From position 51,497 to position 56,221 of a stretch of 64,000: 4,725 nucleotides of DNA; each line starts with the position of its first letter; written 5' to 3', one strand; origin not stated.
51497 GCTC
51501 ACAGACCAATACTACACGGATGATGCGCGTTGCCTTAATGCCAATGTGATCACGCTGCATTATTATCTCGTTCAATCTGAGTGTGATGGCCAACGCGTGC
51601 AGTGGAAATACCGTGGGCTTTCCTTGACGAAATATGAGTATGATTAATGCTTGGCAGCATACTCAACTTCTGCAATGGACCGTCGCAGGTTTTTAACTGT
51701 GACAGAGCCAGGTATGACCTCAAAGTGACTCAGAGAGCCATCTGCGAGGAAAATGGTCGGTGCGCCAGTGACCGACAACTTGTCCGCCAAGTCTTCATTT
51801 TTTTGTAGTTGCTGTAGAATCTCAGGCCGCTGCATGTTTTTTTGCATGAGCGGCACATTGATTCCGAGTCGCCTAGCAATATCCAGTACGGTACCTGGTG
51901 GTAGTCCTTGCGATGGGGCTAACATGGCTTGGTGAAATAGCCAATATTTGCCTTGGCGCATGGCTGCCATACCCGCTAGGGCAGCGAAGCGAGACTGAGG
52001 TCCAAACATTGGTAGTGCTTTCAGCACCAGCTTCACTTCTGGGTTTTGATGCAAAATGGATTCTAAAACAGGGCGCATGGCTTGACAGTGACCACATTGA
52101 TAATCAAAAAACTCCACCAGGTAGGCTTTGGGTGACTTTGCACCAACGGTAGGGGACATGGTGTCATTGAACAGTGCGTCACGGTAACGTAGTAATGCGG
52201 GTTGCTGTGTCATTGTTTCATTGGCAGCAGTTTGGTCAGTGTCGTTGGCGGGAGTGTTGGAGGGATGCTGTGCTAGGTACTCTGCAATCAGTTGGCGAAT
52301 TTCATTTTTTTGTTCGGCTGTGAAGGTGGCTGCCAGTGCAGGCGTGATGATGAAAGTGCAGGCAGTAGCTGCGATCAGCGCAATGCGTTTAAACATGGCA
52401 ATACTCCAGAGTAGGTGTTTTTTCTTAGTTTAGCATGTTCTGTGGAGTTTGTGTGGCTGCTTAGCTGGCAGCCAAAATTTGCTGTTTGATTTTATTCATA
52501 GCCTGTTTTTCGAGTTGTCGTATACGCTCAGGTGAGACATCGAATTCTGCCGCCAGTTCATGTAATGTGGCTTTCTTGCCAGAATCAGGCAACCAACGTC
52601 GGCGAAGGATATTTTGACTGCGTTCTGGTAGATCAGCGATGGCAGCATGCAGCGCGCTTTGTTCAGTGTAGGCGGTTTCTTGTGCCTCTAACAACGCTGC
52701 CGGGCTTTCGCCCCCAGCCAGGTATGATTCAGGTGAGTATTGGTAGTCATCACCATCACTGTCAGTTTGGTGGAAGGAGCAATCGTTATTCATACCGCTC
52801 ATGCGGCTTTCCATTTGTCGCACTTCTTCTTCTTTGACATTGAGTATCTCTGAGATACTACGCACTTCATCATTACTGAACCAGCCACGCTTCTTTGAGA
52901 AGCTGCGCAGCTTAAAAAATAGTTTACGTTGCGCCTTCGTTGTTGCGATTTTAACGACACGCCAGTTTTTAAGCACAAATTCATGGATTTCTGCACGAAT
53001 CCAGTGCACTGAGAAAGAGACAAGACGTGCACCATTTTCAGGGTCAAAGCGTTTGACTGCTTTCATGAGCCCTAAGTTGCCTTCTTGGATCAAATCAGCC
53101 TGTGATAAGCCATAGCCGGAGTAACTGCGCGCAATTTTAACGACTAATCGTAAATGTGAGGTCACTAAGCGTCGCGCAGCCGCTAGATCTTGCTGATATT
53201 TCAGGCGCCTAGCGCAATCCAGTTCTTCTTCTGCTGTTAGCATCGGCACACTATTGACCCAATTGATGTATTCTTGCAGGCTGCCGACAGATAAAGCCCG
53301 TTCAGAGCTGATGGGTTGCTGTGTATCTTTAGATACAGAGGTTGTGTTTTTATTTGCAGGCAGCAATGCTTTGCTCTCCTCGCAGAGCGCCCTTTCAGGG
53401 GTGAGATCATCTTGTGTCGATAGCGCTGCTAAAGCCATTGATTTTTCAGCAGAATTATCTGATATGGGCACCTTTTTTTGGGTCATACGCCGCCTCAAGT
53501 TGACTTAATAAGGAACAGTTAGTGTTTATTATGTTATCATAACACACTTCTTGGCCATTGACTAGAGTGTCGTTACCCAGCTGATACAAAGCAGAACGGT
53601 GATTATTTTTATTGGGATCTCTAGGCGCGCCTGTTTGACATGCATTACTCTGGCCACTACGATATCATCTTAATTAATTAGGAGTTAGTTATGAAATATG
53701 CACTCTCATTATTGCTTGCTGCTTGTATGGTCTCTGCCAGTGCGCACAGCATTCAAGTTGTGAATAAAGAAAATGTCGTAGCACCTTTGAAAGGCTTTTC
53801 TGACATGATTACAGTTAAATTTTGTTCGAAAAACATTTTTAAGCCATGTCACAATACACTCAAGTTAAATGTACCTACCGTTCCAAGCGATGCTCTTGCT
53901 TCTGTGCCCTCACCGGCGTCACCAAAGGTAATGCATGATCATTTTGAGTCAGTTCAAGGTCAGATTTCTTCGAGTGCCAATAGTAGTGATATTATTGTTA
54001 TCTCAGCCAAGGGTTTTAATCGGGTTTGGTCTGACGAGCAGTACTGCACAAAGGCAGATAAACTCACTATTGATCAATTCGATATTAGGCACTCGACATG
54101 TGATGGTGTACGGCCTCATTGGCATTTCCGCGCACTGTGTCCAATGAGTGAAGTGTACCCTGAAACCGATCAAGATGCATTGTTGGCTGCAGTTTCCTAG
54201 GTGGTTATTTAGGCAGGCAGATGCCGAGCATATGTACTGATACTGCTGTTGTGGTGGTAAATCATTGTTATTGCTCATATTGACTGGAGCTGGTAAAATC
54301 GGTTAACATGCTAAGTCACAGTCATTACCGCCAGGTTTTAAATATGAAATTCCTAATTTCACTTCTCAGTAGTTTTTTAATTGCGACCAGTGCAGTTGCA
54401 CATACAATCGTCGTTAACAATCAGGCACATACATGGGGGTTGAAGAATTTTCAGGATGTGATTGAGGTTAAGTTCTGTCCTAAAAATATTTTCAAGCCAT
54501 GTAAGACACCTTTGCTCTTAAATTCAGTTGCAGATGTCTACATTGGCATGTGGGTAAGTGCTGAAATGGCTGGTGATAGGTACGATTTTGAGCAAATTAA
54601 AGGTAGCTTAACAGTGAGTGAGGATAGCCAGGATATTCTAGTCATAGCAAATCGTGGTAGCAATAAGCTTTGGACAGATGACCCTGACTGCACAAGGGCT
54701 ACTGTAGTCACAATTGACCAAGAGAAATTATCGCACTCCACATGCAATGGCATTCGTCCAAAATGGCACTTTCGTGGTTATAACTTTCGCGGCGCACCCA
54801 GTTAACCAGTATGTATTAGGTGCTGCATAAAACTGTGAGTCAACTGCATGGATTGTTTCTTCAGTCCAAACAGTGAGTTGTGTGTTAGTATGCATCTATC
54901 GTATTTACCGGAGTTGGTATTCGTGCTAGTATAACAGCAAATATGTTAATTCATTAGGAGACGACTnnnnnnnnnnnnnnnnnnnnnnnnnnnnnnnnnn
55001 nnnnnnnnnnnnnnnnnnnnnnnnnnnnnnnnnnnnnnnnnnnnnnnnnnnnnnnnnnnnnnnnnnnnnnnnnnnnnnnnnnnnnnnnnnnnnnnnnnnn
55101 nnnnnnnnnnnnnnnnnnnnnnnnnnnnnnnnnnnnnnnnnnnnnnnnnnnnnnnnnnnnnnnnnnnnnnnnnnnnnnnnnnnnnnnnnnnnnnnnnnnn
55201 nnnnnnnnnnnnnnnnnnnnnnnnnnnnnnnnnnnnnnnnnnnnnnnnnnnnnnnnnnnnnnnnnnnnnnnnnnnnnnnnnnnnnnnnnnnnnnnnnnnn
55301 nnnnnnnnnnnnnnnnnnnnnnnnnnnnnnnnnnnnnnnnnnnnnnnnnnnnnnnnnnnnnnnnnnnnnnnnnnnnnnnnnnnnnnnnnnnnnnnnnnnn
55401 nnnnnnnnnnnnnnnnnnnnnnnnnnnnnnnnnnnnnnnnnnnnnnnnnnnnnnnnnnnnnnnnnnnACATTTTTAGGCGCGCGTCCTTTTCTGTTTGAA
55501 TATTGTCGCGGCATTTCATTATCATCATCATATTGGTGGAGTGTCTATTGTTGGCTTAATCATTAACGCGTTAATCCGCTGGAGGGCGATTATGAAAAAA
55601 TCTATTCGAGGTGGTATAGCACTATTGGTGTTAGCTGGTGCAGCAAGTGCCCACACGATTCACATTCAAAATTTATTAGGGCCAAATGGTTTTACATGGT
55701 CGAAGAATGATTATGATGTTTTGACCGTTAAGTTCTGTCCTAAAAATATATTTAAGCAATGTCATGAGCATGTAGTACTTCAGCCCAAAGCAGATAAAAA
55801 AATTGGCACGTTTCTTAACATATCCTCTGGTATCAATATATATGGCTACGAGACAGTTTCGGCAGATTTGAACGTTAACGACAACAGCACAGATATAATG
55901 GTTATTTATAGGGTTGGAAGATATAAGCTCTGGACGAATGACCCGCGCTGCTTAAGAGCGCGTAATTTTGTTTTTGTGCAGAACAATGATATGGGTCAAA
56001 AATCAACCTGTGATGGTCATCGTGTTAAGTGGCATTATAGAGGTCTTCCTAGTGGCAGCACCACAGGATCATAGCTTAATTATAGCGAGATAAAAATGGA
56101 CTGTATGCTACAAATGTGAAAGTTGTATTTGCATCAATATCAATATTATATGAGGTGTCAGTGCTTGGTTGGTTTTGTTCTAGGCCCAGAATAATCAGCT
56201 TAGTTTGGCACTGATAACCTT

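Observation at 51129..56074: Second lineage-specific family: five small secreted 4-Cys proteins flanking a DsbA-like gene and rpoH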

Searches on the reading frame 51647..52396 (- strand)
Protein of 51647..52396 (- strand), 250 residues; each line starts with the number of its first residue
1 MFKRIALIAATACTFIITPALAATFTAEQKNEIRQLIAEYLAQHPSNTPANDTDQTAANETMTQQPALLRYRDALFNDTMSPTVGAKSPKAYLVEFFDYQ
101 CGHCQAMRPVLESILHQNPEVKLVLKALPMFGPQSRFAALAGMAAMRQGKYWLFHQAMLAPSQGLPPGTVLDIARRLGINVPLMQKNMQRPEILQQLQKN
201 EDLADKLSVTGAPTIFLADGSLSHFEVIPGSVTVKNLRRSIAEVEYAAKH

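Call 4: search_protein_families(library=pfam, proteins=[window:51647-52396:-], max_evalue=1)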
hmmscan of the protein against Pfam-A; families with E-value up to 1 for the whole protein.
window:51647-52396:- (250 aa): 8 families
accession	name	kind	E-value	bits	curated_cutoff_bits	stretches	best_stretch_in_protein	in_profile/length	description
PF01323.26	DSBA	-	2.4e-19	70.3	25.6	1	93-241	2-190/191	DSBA-like thioredoxin domain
PF13462.12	Thioredoxin_4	-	5e-09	37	23.2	1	80-219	4-147/165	Thioredoxin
PF00085.26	Thioredoxin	-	1.4e-08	35.1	23.5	1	87-123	16-53/103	Thioredoxin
PF13098.12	Thioredoxin_2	-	1.8e-07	31.9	27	1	90-238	6-101/104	Thioredoxin-like domain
PF13728.12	TraF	-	0.016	15.4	23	0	170-238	151-220/224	F plasmid transfer operon protein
PF13905.12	Thioredoxin_8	-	0.066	14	27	0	91-122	3-37/94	Thioredoxin-like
PF24219.2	DUF7438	-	0.097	13.5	25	1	26-44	2-20/57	Family of unknown function (DUF7438)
PF18312.6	ScsC_N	-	0.19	11.9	25.8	1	29-45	1-17/34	Copper resistance protein ScsC N-terminal domain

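Call 43: search_protein_families(library=ncbifam, proteins=[window:51647-52396:-], max_evalue=1)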
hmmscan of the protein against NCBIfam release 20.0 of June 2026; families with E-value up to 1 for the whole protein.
window:51647-52396:- (250 aa): 10 families
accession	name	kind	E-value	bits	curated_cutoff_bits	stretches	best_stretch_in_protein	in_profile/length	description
NF041057.1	Rcas_1661_fam_Se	equivalog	1.3e-07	31.5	190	1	6-214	5-223/247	Rcas_1661 family thioredoxin-like (seleno)lipoprotein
TIGR01126.1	pdi_dom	equivalog_domain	7.5e-06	26.2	107.2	1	87-116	12-41/105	protein disulfide-isomerase domain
TIGR01068.1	thioredoxin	equivalog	1.3e-05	25.2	96.8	1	86-122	11-48/101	thioredoxin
TIGR02738.1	TrbB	equivalog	2.3e-05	24.1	132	1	15-117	6-78/153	type-F conjugative transfer system pilin assembly thiol-disulfide isomerase TrbB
TIGR02740.1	TraF-like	hypoth_equivalog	0.00039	19.8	232.25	1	194-238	217-262/276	TraF-like protein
TIGR01130.1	ER_PDI_fam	subfamily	0.0023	17.5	344.25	1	89-112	18-41/476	protein disulfide-isomerase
TIGR00385.1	dsbE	subfamily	0.0076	15.8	123.15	1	52-117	25-91/173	DsbE family thiol:disulfide interchange protein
NF006898.0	PRK09381.1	equivalog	0.038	14.4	138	1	86-117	18-49/109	thioredoxin TrxA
NF047697.1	ThioredTrxAClost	equivalog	0.044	14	140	1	89-116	17-44/105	thioredoxin TrxA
NF047695.1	ThlDiSintDsbAHaem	equivalog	0.073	12.4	290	0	87-106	36-55/206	thiol:disulfide interchange protein DsbA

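Call 73: search_solved_structures(query=window:51647-52396:-, max_evalue=0.001)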
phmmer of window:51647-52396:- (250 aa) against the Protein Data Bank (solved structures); distinct sequences matched with E-value up to 0.001: 19.
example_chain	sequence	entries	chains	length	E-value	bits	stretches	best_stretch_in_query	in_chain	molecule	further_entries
3gyk_A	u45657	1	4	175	4.1e-28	101.8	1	72-223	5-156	27kDa outer membrane protein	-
7rgv_A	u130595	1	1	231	3.1e-23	85.9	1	36-224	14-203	Thioredoxin domain-containing protein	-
4xvw_A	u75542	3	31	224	1.3e-22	83.8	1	23-229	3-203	DsbA-like protein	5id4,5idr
7jve_A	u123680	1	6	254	1.5e-21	80.3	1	14-242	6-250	DsbA family protein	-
6mhh_A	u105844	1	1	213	3.2e-21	79.3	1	25-229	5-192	Metal resistance protein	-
6nen_A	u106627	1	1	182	5.2e-20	75.3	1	66-230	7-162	Copper resistance protein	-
4gxz_A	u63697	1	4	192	2.1e-17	66.8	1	72-237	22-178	Suppression of copper sensitivity protein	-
6eez_A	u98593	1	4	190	8e-15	58.3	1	57-220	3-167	DsbA-like disulfide oxidoreductase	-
9edl_A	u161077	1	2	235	2.5e-10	43.6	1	74-182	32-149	Conserved hypothetical lipoprotein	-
3eu3_A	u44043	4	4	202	2.7e-10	43.5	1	81-225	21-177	BdbD | Disulfide bond formation protein D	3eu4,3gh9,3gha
4pwo_A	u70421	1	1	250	2.1e-06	30.8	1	83-218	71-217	DsbA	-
7unn_A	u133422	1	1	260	2.3e-06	30.7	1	83-218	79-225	Thioredoxin domain-containing protein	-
4pwp_A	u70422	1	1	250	3.1e-06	30.2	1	84-218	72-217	DsbA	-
8eky_M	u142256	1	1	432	1.7e-05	27.8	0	91-114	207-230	Thioredoxin domain-containing protein 5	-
7uno_A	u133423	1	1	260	3.7e-05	26.7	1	83-218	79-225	Thioredoxin domain-containing protein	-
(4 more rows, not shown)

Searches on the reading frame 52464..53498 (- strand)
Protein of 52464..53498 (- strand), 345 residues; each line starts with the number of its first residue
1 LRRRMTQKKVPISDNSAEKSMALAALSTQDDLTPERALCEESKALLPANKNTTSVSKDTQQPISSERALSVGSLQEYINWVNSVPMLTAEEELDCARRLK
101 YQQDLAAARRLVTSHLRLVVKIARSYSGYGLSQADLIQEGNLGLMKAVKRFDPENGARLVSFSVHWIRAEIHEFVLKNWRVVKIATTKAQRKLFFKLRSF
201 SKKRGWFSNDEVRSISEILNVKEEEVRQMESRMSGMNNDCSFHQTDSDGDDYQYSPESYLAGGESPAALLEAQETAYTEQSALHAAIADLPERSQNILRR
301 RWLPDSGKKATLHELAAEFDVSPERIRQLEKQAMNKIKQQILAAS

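Call 4: search_protein_families(library=pfam, proteins=[window:52464-53498:-], max_evalue=1)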
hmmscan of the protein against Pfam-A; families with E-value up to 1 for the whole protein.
window:52464-53498:- (345 aa): 6 families
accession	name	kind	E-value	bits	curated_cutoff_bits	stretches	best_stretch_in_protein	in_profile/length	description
PF04542.20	Sigma70_r2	-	1.4e-18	66.8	24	1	111-180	1-70/71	Sigma-70 region 2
PF04545.22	Sigma70_r4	-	6.5e-17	61.2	24.1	1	286-338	1-49/50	Sigma-70, region 4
PF00140.25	Sigma70_r1_2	-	1.1e-06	29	22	1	73-99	2-28/34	Sigma-70 factor, region 1.2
PF04539.22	Sigma70_r3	-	0.0044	17.5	25.3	1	306-333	17-44/78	Sigma-70 region 3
PF02271.21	UCR_14kD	-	0.053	13.9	27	1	117-155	12-49/100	Ubiquinol-cytochrome C reductase complex 14kD subunit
PF04967.18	HTH_10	-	0.11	12.7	23.1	1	306-337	20-51/53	HTH DNA binding domain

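Call 20: find_related_loci(query=window:52464-53498:-, collection=genome_contigs, flank=10000)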
Query window:52464-53498:- (345 aa) in genome_contigs; peptide patterns used: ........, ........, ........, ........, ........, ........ (x = any residue, [..] = any of these).
600 stretches matched a pattern (row limit reached: there are more); 597 encode a relative of the query (tblastn E <= 1e-3); the best 80 are kept; 80 distinct loci.
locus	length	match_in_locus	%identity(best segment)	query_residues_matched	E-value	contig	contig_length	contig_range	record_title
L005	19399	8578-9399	59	69-343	2e-99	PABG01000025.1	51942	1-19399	MAG: Gammaproteobacteria bacterium isolate NAT125 MHASMcontig_870092, whole genome shotgun sequence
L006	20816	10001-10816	59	69-341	8e-99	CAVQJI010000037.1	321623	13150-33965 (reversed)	MAG: uncultured proteobacterium isolate MFD10064.bin.1.32 genome assembly, contig: contig_4957, whole genome shotgun seq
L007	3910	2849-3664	57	68-341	4e-99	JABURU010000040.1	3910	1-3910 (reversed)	MAG: Gammaproteobacteria bacterium isolate Bin_24 NODE_4052_length_3910_cov_5.70169, whole genome shotgun sequence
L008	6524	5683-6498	56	68-341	5e-96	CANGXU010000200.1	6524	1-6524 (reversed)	MAG: Betaproteobacteria bacterium isolate RE-15aug16-237 genome assembly, contig: RE-15aug16-C22928, whole genome shotgu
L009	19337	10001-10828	59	64-338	3e-96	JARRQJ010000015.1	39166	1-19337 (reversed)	MAG: Gammaproteobacteria bacterium isolate Spart_199_MAG scaffold_167, whole genome shotgun sequence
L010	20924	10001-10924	53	34-343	1e-95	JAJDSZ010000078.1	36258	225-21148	MAG: Pseudomonadales bacterium isolate jk18x11bins.34 k141_1023110, whole genome shotgun sequence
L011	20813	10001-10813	57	70-343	2e-95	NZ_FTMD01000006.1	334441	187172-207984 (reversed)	Aromatoleum tolulyticum strain ATCC 51758, whole genome shotgun sequence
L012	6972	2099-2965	54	49-343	2e-95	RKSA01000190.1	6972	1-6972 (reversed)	MAG: Gammaproteobacteria bacterium isolate PNGco_S_bin2 scaffold_646, whole genome shotgun sequence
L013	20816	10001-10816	59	72-344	6e-95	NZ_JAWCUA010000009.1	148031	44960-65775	Psychrosphaera aquimarina strain KCTC 52743 contig_5, whole genome shotgun sequence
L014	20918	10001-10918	55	37-341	1e-94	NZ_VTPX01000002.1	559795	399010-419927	Salinicola corii strain L3 Scaffold2_1, whole genome shotgun sequence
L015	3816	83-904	55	69-343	3e-95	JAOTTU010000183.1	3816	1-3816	MAG: Gammaproteobacteria bacterium isolate 13_July_SF_Bin31 13_July_SF_Bin31_scaffold_13941_c1, whole genome shotgun seq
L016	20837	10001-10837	56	62-343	2e-94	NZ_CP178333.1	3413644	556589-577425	Ectothiorhodospira shaposhnikovii strain PHS-Q chromosome, complete genome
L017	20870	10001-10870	54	59-343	3e-94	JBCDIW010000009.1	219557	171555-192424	MAG: Pseudomonadota bacterium isolate P01_H01_bin.20 k141_864784_length_219557_cov_86.8470, whole genome shotgun sequenc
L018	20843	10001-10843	55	59-341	5e-94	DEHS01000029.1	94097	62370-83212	MAG TPA_asm: Legionellaceae bacterium UBA2794 UBA2794_contig_7584, whole genome shotgun sequence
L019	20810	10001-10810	56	69-341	2e-93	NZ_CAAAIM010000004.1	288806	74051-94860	Legionella rowbothamii strain LLAP6, whole genome shotgun sequence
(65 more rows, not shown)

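Call 43: search_protein_families(library=ncbifam, proteins=[window:52464-53498:-], max_evalue=1)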
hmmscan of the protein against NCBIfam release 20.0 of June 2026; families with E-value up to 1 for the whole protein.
window:52464-53498:- (345 aa): 53 families (the best 25 are shown)
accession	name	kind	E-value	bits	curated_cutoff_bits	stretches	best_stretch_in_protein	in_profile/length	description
NF005143.0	PRK06596.1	subfamily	2.1e-115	385.1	241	1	68-343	10-283/285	RNA polymerase factor sigma-32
TIGR02392.1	rpoH_proteo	equivalog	3.2e-111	371.3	323.1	1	72-342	1-269/270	RNA polymerase sigma factor RpoH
NF005693.0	PRK07500.1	equivalog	2.2e-56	191.1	315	1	81-343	15-279/289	RNA polymerase factor sigma-32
TIGR02394.1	rpoS_proteo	equivalog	2.1e-42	145.6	378.7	1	69-341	10-274/285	RNA polymerase sigma factor RpoS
NF004207.0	PRK05657.1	equivalog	2.3e-42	145.5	394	1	41-341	26-317/329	RNA polymerase sigma factor RpoS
NF006666.0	PRK09210.1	equivalog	1.5e-36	126.5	572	1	68-339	94-358/370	RNA polymerase sigma factor RpoD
TIGR02997.1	Sig70-cyanoRpoD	subfamily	4.3e-36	124.7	384.5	1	103-338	71-298/298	RNA polymerase sigma factor, RpoD/SigA family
NF041931.2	MzaA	equivalog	1.9e-34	119.6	800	1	105-340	474-704/726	MZA anti-phage system associated sigma-70 family RNA polymerase sigma factor MzaA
TIGR02393.1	RpoD_Cterm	equivalog_domain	1e-32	113.7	354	1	108-340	2-227/238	RNA polymerase sigma factor RpoD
TIGR02937.1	sigma70-ECF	superfamily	5.6e-30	104.1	42.9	1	107-340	2-164/165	sigma-70 family RNA polymerase sigma factor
NF005920.0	PRK07921.1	subfamily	1.4e-29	103.1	464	1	104-339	88-316/328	RNA polymerase sigma factor SigB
NF004208.0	PRK05658.1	equivalog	3.6e-28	99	555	1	49-339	333-618/631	RNA polymerase sigma factor RpoD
NF005643.0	PRK07406.1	equivalog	4.6e-27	95.1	500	2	106-183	160-237/397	RNA polymerase sigma factor RpoD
NF005785.0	PRK07598.1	equivalog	1.7e-26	93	554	1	103-339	172-400/415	RNA polymerase sigma factor SigC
TIGR02980.1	SigBFG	subfamily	4.2e-26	92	234.35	1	107-341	4-226/227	SigB/SigF/SigG family RNA polymerase sigma factor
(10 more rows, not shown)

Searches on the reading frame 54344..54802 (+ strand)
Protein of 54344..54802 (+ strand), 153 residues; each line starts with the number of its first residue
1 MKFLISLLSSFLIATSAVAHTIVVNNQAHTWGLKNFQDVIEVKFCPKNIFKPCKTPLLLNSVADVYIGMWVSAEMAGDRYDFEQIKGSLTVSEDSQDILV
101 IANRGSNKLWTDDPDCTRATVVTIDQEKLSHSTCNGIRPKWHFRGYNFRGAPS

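Call 4: search_protein_families(library=pfam, proteins=[window:54344-54802:+], max_evalue=1)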
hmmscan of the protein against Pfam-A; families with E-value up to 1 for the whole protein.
window:54344-54802:+ (153 aa): 1 family
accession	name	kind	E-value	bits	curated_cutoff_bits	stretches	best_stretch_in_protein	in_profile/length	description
PF16008.10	DUF4778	-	0.24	11.7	27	1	20-69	25-71/284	Domain of unknown function (DUF4778)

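Call 43: search_protein_families(library=ncbifam, proteins=[window:54344-54802:+], max_evalue=1)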
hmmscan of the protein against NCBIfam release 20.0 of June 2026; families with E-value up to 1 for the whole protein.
window:54344-54802:+ (153 aa): 0 families

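Call 81: predict_structure(alignment_id=A8)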
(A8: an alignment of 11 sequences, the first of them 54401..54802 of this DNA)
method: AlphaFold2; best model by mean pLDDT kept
length: 134 residues; sequences in the alignment: 11
mean_pLDDT: 86.2   pTM: 0.76
mean pLDDT of the five models: 86.2, 85.6, 84.1, 82.5, 81.8
residues with pLDDT >= 90: 71; 70-90: 53; 50-70: 3; < 50: 7
segments of 3 or more residues with pLDDT < 50: 128-134
pLDDT, mean of each block of 10 residues (from residue 1): 87 87 89 89 91 87 92 86 83 92 91 94 70 41
secondary structure, 60 per line:
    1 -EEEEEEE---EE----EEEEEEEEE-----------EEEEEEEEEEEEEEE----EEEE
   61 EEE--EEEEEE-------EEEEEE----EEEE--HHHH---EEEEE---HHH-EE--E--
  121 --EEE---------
elements in order: E2-8 E18-26 E38-52 E57-63 E66-71 E79-84 E89-92 H95-98 E102-106 E123-125

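Call 85: fold_search(model_id=the predicted structure, library=pdb)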
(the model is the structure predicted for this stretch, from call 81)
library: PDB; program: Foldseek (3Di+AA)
matches with E <= 10: 611; with E <= 0.001: 0
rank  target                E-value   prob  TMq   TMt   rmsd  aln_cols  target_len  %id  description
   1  8f9l_A                3.1e-01  0.18  0.22  0.22  15.7       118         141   12  Intramolecular ester bond-containing repeat domain from Gemella massiliensis adhesin (released 2024-06-19)
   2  4jde_A                3.5e-01  0.12  0.24  0.23  11.3       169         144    8  Crystal structure of PUD-1/PUD-2 heterodimer (released 2013-11-06)
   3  9syn_A                3.9e-01  0.20  0.31  0.22  12.6       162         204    8  Crystal structure of TEAD4 in complex with Vgll1-peptide and IAG933 (released 2026-03-11)
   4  3jua_C                3.9e-01  0.13  0.26  0.19  12.4       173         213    9  Structural basis of YAP recognition by TEAD4 in the Hippo pathway (released 2010-02-23)
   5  7qf7_A                4.3e-01  0.12  0.21  0.21   9.9       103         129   13  Orthorhombic crystal structure of PTG CBM21 in complex with beta-cyclodextrin (released 2022-11-02)
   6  5gn0_D                4.5e-01  0.13  0.27  0.18  12.1       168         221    9  Structure of TAZ-TEAD complex (released 2017-05-31)
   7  2eef_MODEL_1_A        4.8e-01  0.18  0.25  0.22  14.2       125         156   12  Solution structure of the CBM_21 domain from human protein phosphatase 1, regulatory (inhibitor) subunit 3B (released 2007-08-21)
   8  7qfa_A                4.8e-01  0.14  0.20  0.21   8.6        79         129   13  Monoclinic crystal structure of PTG CBM21 in complex with beta-cyclodextrin (released 2022-11-02)
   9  7qfa_B                5.0e-01  0.10  0.20  0.21  10.9       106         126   10  Monoclinic crystal structure of PTG CBM21 in complex with beta-cyclodextrin (released 2022-11-02)
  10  4ln0_A                5.6e-01  0.13  0.28  0.20  11.8       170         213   10  Crystal structure of the VGLL4-TEAD4 complex (released 2014-02-26)
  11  1s2b                  5.6e-01  0.07  0.15  0.11  15.0        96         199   16  Structure of SCP-B the first member of the Eqolisin family of Peptidases to have its structure determined (released 2004-04-27)
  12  5z2q_B                5.9e-01  0.16  0.31  0.21  11.9       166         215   10  Vgll1-TEAD4 core complex (released 2018-01-31)
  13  5wec_A                6.2e-01  0.21  0.32  0.36  10.2       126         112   10  Structure of an alternative pilotin from the type II secretion system of Vibrio cholerae (released 2018-07-11)
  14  2qqp_A                6.2e-01  0.03  0.12  0.05  16.2       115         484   12  Crystal Structure of Authentic Providence Virus (released 2009-01-20)
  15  5z2q_A                6.5e-01  0.14  0.30  0.20  12.0       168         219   10  Vgll1-TEAD4 core complex (released 2018-01-31)
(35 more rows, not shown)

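Call 92: search_protein_families(library=phrogs, proteins=[window:54344-54802:+], max_evalue=0.01)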
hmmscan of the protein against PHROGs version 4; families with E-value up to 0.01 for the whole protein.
window:54344-54802:+ (153 aa): 0 families

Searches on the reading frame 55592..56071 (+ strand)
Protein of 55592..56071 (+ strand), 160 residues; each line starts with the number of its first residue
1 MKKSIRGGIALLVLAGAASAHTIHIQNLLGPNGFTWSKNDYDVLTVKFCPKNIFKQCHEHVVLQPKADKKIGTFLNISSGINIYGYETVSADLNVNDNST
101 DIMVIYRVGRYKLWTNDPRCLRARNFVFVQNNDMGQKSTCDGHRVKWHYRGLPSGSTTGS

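Call 4: search_protein_families(library=pfam, proteins=[window:55592-56071:+], max_evalue=1)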
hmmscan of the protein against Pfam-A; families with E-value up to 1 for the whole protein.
window:55592-56071:+ (160 aa): 1 family
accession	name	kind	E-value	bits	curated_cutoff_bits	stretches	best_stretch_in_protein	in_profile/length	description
PF22967.3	Ig_NUP210_1st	-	0.21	12.2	27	1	32-68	29-65/92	NUP210 Ig-like domain 1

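Call 43: search_protein_families(library=ncbifam, proteins=[window:55592-56071:+], max_evalue=1)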
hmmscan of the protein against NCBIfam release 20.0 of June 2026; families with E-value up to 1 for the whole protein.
window:55592-56071:+ (160 aa): 1 family
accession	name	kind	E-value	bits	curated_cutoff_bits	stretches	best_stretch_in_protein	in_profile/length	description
NF008935.0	PRK12292.1-1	equivalog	0.24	10.3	350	1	54-113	99-158/382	ATP phosphoribosyltransferase regulatory subunit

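Call 92: search_protein_families(library=phrogs, proteins=[window:55592-56071:+], max_evalue=0.01)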
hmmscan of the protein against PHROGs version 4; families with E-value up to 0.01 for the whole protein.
window:55592-56071:+ (160 aa): 0 families
